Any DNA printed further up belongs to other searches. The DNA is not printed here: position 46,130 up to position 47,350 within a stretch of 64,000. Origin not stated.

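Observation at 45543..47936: Lysogeny-arm cargo: a lipoprotein gene and an AT-rich, DUS-free three-gene operon downstream of the repressor gene; candidate undescribed exclusion/defence module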

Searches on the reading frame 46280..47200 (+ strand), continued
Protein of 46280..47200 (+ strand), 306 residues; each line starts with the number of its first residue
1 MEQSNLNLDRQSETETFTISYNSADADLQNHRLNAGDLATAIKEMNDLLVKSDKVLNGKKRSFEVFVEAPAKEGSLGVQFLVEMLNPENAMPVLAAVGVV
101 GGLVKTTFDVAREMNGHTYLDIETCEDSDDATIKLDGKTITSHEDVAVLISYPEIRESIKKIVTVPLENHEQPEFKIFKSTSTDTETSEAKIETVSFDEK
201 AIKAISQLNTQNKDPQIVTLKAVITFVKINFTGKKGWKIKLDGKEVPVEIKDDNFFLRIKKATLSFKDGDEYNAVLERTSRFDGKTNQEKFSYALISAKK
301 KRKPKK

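Call 54: find_encoding_contigs(protein=P0018, flank=7000, max_places=2)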
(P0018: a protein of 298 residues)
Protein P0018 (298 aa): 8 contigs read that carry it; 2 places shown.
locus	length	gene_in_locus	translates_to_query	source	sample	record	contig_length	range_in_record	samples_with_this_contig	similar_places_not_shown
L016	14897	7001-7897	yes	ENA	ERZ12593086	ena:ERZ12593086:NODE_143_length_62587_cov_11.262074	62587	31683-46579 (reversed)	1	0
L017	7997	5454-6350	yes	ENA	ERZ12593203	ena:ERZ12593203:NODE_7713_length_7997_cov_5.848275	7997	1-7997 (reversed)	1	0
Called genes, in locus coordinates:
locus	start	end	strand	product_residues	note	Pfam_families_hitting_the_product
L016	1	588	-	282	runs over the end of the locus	PF13730:HTH_36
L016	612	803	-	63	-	PF14090:HTH_39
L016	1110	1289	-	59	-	PF14549:P22_Cro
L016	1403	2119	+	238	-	PF00717:Peptidase_S24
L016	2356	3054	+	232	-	PF00717:Peptidase_S24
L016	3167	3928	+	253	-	PF01381:HTH_3 (weak), PF00717:Peptidase_S24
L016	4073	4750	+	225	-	PF01381:HTH_3, PF12844:HTH_19, PF13443:HTH_26 (weak), PF13560:HTH_31, PF00717:Peptidase_S24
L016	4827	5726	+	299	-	PF01381:HTH_3, PF13413:HTH_25 (faint), PF01381:HTH_3, PF12844:HTH_19 (weak), PF00717:Peptidase_S24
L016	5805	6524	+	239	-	PF00717:Peptidase_S24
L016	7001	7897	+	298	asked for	-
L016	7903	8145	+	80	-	-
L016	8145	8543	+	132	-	-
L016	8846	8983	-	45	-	PF00717:Peptidase_S24 (weak)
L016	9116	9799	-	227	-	PF00717:Peptidase_S24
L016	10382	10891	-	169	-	-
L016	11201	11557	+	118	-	-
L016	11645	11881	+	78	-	-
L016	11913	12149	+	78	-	-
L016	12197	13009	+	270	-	PF12705:PDDEXK_1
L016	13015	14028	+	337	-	-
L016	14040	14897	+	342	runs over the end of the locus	-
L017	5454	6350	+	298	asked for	-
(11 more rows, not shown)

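Call 55: find_encoding_contigs(protein=P0168, flank=7000, max_places=2)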
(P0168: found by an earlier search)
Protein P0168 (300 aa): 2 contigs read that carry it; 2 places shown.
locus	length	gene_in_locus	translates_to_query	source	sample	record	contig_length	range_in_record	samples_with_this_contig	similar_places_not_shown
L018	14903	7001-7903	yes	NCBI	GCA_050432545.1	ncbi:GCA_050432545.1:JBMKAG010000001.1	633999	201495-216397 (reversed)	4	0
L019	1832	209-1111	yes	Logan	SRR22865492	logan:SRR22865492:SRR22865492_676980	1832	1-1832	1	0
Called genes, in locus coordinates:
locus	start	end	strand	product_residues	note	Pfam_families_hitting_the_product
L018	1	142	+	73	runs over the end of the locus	-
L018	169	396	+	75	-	PF01258:zf-dskA_traR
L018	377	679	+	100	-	PF10805:DUF2730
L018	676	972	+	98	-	-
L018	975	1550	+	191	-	PF11985:Phage_Mu_Gp27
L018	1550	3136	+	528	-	PF03237:Terminase_6N (weak)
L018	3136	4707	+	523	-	PF06074:Portal_Mu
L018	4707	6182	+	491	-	PF04233:Phage_Mu_F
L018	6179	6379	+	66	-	-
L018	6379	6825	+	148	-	PF05069:Phage_tail_S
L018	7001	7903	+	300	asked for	-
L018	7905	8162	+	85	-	-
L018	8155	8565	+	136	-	-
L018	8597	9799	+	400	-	PF10123:Mu-like_Pro_N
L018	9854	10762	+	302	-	PF10124:Mu-like_gpT, PF25209:Phage_capsid_4 (faint)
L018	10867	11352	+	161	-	PF17891:FluMu_N (weak), PF07498:Rho_N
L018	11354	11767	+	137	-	PF07030:Phage_Mu_Gp36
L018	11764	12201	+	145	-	PF23840:Phage_tail_terminator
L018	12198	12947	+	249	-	PF27730:UCP028589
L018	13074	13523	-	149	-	-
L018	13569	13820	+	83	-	-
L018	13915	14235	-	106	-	-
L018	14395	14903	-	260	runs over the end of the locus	-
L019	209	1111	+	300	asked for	-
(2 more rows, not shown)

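Call 58: predict_structure(alignment_id=A2)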
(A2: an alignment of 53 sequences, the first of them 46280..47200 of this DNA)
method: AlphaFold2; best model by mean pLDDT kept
length: 306 residues; sequences in the alignment: 53
mean_pLDDT: 90.7   pTM: 0.81
mean pLDDT of the five models: 90.7, 90.3, 89.3, 89.0, 88.7
residues with pLDDT >= 90: 229; 70-90: 53; 50-70: 23; < 50: 1
segments of 3 or more residues with pLDDT < 50: none
pLDDT, mean of each block of 10 residues (from residue 1): 55 90 94 95 98 95 91 79 96 95 91 88 91 94 95 95 97 95 65 94 95 89 97 97 98 96 88 97 79 97 88
secondary structure, 60 per line:
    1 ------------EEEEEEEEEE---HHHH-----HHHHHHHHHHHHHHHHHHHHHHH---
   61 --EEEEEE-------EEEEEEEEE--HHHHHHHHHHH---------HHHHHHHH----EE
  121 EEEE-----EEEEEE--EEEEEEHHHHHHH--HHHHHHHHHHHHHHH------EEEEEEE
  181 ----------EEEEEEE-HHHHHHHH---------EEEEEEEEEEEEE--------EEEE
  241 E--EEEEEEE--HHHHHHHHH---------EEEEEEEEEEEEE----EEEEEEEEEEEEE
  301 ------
elements in order: E13-22 H26-29 H35-57 E63-68 E76-84 H87-97 H107-114 E119-124 E130-135 E138-143 H144-150 H153-167 E174-180 E191-197 H199-206 E216-228 E237-241 E244-250 H253-261 E271-283 E288-300

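Call 60: fold_search(model_id=the predicted structure, library=pdb)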
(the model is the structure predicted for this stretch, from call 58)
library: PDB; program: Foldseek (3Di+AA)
matches with E <= 10: 962; with E <= 0.001: 0
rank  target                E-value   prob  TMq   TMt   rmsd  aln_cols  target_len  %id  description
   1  8txr_A                4.4e-02  0.95  0.17  0.13   5.1        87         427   14  E. coli ExoVII(H238A) (released 2024-01-31)
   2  8apz_B                4.4e-02  0.72  0.16  0.13   6.4        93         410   16  Crystal structure of wild-type L-N-Carbamoylase from Sinorhizobium meliloti (released 2022-11-16)
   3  6cqo_C                6.5e-02  0.99  0.21  0.57   5.0       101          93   11  Crystal Structure of mitochondrial single-stranded DNA binding proteins from S. cerevisiae (SeMet Labeled), Rim1 (Form (released 2018-05-30)
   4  8apz_A                6.5e-02  0.51  0.15  0.12   6.9        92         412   17  Crystal structure of wild-type L-N-Carbamoylase from Sinorhizobium meliloti (released 2022-11-16)
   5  7nkx_Z                6.5e-02  0.30  0.14  0.24  34.0       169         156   13  RNA polymerase II-Spt4/5-nucleosome-Chd1 structure (released 2021-08-25)
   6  3n5f_A                6.9e-02  0.57  0.16  0.12   6.6        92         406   17  Crystal Structure of L-N-carbamoylase from Geobacillus stearothermophilus CECT43 (released 2011-05-25)
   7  4wjb_D                7.3e-02  0.44  0.14  0.12   6.9        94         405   17  X-ray crystal structure of a putative amidohydrolase/peptidase from Burkholderia cenocepacia (released 2014-10-08)
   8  5c0x_J                7.3e-02  0.10  0.15  0.06  23.7       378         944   10  Structure of a 12-subunit nuclear exosome complex bound to structured RNA (released 2015-08-05)
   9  6cqm_G                7.7e-02  0.97  0.20  0.54   4.8       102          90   11  Crystal Structure of mitochondrial single-stranded DNA binding proteins from S. cerevisiae, Rim1 (Form2) (released 2018-05-30)
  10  8aq0_A                8.1e-02  0.63  0.16  0.13   6.5        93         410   15  Crystal structure of L-N-Carbamoylase from Sinorhizobium meliloti mutant L217G/F329C (released 2022-11-16)
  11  8c46_A                9.1e-02  0.54  0.15  0.12   6.9        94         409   14  N-Carbamoyl-beta-Alanine Amidohydrolases from Rhizobium radiobacter MDC 8606 (released 2023-09-06)
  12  4c9d_B                9.1e-02  0.47  0.16  0.18   7.2        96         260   12  Cas6 (TTHB231) product complex (released 2013-11-06)
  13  6cqo_G                9.6e-02  0.98  0.20  0.57   4.1        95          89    9  Crystal Structure of mitochondrial single-stranded DNA binding proteins from S. cerevisiae (SeMet Labeled), Rim1 (Form (released 2018-05-30)
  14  4wjb_A                1.1e-01  0.57  0.16  0.13   6.2        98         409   15  X-ray crystal structure of a putative amidohydrolase/peptidase from Burkholderia cenocepacia (released 2014-10-08)
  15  5i4m_A                1.1e-01  0.44  0.15  0.12   7.0        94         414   16  Crystal structure of Amidase, hydantoinase/carbamoylase family from Burkholderia vietnamiensis (released 2016-03-02)
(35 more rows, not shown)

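Call 62: fold_search(model_id=the predicted structure, library=viral)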
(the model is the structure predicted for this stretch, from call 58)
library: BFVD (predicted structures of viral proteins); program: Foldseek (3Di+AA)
matches with E <= 10: 952; with E <= 0.001: 4
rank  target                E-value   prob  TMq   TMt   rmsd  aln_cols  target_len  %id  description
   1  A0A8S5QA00            9.0e-10  1.00  0.39  0.33  10.1       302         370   12  DUF6575 domain-containing protein [Siphoviridae sp. ctoic9]
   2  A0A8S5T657            2.0e-08  1.00  0.46  0.51   7.8       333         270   10  Uncharacterized protein [Myoviridae sp. ctLIM9]
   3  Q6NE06                1.0e-05  1.00  0.37  0.31  11.6       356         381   10  Uncharacterized protein [Leptospira phage LE1]
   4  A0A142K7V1            3.3e-05  1.00  0.28  0.45   2.8        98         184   13  Uncharacterized protein [Mycobacterium phage Pipsqueaks]
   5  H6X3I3                2.1e-03  0.95  0.18  0.31  13.8       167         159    8  Uncharacterized protein [Klebsiella phage vB_KleM_RaK2]
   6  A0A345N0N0            1.2e-02  0.99  0.18  0.48   6.3       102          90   15  (no name in the UniProt tables at hand)
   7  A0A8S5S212            1.9e-02  1.00  0.20  0.51   5.5       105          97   14  Uncharacterized protein [Siphoviridae sp. ctCIv11]
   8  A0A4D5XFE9            2.5e-02  0.51  0.17  0.11  19.2       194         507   11  DNA ligase [Pithovirus LCPAC102]
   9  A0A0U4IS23            3.1e-02  0.99  0.16  0.36   6.8        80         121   18  (no name in the UniProt tables at hand)
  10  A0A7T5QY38            3.3e-02  0.09  0.09  0.09  19.9       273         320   10  (no name in the UniProt tables at hand)
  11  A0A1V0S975            3.7e-02  0.98  0.22  0.52  16.7       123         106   13  Translation initiation factor 5A C-terminal domain-containing protein [Catovirus CTV1]
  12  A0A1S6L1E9            3.9e-02  0.07  0.10  0.10  21.3       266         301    9  Uncharacterized protein [Ralstonia phage RS-PI-1]
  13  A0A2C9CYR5            4.3e-02  0.28  0.13  0.19  12.8       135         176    9  Phage protein [Yersinia phage fHe-Yen9-03]
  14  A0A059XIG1            5.7e-02  0.87  0.19  0.37   6.0        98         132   12  E4 15 kDa protein [California sea lion adenovirus 1]
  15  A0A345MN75            6.4e-02  0.23  0.20  0.27  13.5       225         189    7  (no name in the UniProt tables at hand)
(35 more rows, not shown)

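Call 74: search_protein_families(library=padloc, alignment_id=A2, max_evalue=0.001)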
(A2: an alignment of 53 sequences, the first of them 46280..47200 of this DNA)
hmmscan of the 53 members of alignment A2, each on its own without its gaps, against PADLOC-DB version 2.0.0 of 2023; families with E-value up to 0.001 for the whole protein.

A. member 1, window:46280-47200:+ (306 aa): 1 family
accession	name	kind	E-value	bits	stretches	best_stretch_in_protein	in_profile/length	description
PDLC05015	PDC-S42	-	3e-21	74.2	1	14-279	3-269/302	-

B. families by the number of members that match (of 53 scanned): 3 families
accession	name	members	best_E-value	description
PDLC05015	PDC-S42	53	5.5e-77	-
PDLC05016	PDC-S42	22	4.2e-10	-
PDLC05017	PDC-S42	13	7.7e-07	-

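Call 76: search_dna_similar(query=P0029, collection=phages, mode=protein, max_evalue=0.001, max_rows=40)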
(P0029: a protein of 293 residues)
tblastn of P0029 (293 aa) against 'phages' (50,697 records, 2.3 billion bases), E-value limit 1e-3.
Records with a match: 3; places in all: 3; records where one place covers at least 80% of the query: 2.
Best place of each record, by identity: <60% 3.
By first word of the organism name: Listeria 2; Vibrio 1.
By host as written in the record: Listeria monocytogenes 2; Vibrio cyclitrophicus 10N.286.45.F8 1.
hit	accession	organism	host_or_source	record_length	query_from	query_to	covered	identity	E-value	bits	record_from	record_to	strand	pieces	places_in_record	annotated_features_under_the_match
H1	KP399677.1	Listeria phage vB_LmoS_188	Listeria monocytogenes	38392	7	284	95%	27.0%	8e-10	65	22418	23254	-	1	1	hypothetical protein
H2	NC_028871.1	Listeria phage vB_LmoS_188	Listeria monocytogenes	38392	7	284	95%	27.0%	8e-10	65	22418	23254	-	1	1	hypothetical protein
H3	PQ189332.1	Vibrio phage 10N.286.45.F8_PE001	Vibrio cyclitrophicus 10N.286.45.F8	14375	15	243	78%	26.7%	4e-7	57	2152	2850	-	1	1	hypothetical protein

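Call 77: get_annotated_region(hit=H2, flank=5000)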
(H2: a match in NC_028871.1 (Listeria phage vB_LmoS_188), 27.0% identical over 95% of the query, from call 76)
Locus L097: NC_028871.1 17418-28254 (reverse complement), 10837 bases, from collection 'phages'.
description: Listeria phage vB_LmoS_188, complete genome.
organism: Listeria phage vB_LmoS_188 (NCBI taxid 1591072)
taxonomy: Viruses; Duplodnaviria; Heunggongvirae; Uroviricota; Caudoviricetes
host: Listeria monocytogenes; source: -; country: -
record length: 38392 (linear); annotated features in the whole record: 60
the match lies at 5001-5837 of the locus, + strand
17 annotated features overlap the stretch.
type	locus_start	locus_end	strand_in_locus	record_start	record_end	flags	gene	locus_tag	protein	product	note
CDS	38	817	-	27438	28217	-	-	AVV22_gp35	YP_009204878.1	anti-repressor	Phage antirepressor protein / Antirepressor Gp37; ORF35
CDS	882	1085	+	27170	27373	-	-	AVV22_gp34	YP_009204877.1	hypothetical protein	Hypothetical protein M642_09745; ORF34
CDS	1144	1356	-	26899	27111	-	-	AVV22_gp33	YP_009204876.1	helix-turn-helix domain-containing protein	ORF33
CDS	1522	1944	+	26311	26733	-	-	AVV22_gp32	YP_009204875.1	transcriptional regulator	ORF32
CDS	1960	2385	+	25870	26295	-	-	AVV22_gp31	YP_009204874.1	metallo-protease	ORF31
CDS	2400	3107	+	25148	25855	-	-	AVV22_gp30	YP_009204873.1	hypothetical protein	ORF30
CDS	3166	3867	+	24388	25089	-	-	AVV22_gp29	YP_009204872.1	hypothetical protein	ORF29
CDS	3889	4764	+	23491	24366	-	-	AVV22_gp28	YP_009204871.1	putative superinfection immunity protein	Phage-associated Helicase; ORF28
CDS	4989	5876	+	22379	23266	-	-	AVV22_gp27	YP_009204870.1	hypothetical protein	Hypothetical protein M641_00185; ORF27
CDS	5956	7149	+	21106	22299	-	-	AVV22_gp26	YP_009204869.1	integrase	ORF26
CDS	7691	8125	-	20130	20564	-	-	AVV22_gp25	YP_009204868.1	hypothetical protein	Gp26; ORF25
CDS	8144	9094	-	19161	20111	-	-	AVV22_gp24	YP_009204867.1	endolysin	ORF24; Phage lysin, N-acetylmuramoyl-L-alanine Amidase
CDS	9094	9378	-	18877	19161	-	-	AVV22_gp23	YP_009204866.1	holin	Holin, phage phi LC3 family; ORF23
CDS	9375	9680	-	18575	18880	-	-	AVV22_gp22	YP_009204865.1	hypothetical protein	Gp18; ORF22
CDS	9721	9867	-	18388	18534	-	-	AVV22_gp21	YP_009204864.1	XkdX family protein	Holin-associated Gp17 protein; ORF21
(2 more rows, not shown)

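Call 78: get_annotated_region(hit=H3, flank=5000)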
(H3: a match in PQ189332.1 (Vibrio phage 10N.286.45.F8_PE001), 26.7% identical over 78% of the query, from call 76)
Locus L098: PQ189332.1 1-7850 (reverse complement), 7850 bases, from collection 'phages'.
description: Vibrio phage 10N.286.45.F8_PE001, complete genome.
organism: Vibrio phage 10N.286.45.F8_PE001 (NCBI taxid 3385312)
taxonomy: Viruses; Varidnaviria; Bamfordvirae; Preplasmiviricota; Tectiliviricetes; Vinavirales
host: Vibrio cyclitrophicus 10N.286.45.F8; source: seawater; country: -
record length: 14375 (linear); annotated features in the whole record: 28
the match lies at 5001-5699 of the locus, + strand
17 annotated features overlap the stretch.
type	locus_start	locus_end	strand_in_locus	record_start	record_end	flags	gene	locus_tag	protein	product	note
CDS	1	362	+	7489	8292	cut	-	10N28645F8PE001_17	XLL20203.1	hypothetical protein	CAPSD_BPPM2_Major_capsid_protein_P2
CDS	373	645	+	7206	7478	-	-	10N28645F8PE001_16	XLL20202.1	hypothetical protein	TMhelix_containing_protein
CDS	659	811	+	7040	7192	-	-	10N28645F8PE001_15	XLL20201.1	hypothetical protein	-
CDS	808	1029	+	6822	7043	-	-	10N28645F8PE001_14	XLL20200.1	hypothetical protein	-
CDS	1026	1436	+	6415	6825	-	-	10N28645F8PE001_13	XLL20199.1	hypothetical protein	-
CDS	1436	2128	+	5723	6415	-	-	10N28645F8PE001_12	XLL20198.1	hypothetical protein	GPJ_BPPM2_Uncharacterized_protein_Gp-j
CDS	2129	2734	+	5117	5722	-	-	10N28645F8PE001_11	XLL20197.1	hypothetical protein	-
CDS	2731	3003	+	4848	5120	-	-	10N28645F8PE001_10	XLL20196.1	hypothetical protein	-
CDS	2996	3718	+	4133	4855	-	-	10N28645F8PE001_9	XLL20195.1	hypothetical protein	-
CDS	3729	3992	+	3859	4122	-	-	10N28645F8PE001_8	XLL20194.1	hypothetical protein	tail_fiber_protein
CDS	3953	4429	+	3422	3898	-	-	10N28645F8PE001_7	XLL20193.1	hypothetical protein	head_protein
CDS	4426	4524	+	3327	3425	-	-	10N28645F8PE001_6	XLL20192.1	hypothetical protein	-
CDS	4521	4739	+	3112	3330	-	-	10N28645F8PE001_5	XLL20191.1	hypothetical protein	-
CDS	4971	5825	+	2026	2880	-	-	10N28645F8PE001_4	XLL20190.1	hypothetical protein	MMB_gp29_gp30__gp29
CDS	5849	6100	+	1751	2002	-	-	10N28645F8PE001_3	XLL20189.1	hypothetical protein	-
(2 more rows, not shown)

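Call 86: search_protein_families(library=padloc, proteins=[L098:4971-5825:+, L098:5849-6100:+, L098:6090-6575:+, L097:4989-5876:+, L097:3889-4764:+], max_evalue=0.01)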
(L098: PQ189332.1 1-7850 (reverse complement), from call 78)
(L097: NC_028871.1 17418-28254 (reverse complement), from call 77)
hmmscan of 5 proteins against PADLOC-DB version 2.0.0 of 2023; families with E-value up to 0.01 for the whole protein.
L098:4971-5825:+ (284 aa): 2 families
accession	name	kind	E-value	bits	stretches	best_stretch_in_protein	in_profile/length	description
PDLC05015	PDC-S42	-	1.4e-29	101.5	1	1-244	1-250/302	-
PDLC05017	PDC-S42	-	0.0026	15.2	0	15-68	19-71/302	-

L098:5849-6100:+ (83 aa): 0 families

L098:6090-6575:+ (161 aa): 0 families

L097:4989-5876:+ (295 aa): 1 family
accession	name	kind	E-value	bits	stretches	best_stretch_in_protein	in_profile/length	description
PDLC05015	PDC-S42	-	5.9e-71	237.4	1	1-293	1-299/302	-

L097:3889-4764:+ (291 aa): 0 families

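Call 97: find_related_loci(query=P0029, collection=viral_contigs, flank=5000)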
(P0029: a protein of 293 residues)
Query P0029 (293 aa) in viral_contigs; peptide patterns used: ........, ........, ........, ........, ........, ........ (x = any residue, [..] = any of these).
6 stretches matched a pattern; 1 encode a relative of the query (tblastn E <= 1e-3); 1 distinct loci.
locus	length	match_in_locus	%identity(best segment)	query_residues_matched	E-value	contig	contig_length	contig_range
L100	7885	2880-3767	36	7-293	3e-42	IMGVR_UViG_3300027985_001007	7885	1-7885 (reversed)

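Call 98: find_related_loci(query=P0020, collection=viral_contigs, flank=5000)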
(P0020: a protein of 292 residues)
Query P0020 (292 aa) in viral_contigs; peptide patterns used: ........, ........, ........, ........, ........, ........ (x = any residue, [..] = any of these).
12 stretches matched a pattern, but none encodes a relative of the query by tblastn (E <= 1e-3).

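Call 99: find_related_loci(query=window:46280-47200:+, collection=viral_contigs, flank=5000)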
Query window:46280-47200:+ (306 aa) in viral_contigs; peptide patterns used: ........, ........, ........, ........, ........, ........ (x = any residue, [..] = any of these).
5 stretches matched a pattern; 4 encode a relative of the query (tblastn E <= 1e-3); 4 distinct loci.
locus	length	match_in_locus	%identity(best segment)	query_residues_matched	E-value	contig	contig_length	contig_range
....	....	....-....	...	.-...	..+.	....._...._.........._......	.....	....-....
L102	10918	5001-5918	100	1-306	0e+0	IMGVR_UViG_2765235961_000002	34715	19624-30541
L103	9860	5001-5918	100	1-306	0e+0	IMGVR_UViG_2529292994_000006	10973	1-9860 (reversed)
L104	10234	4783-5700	96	1-306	0e+0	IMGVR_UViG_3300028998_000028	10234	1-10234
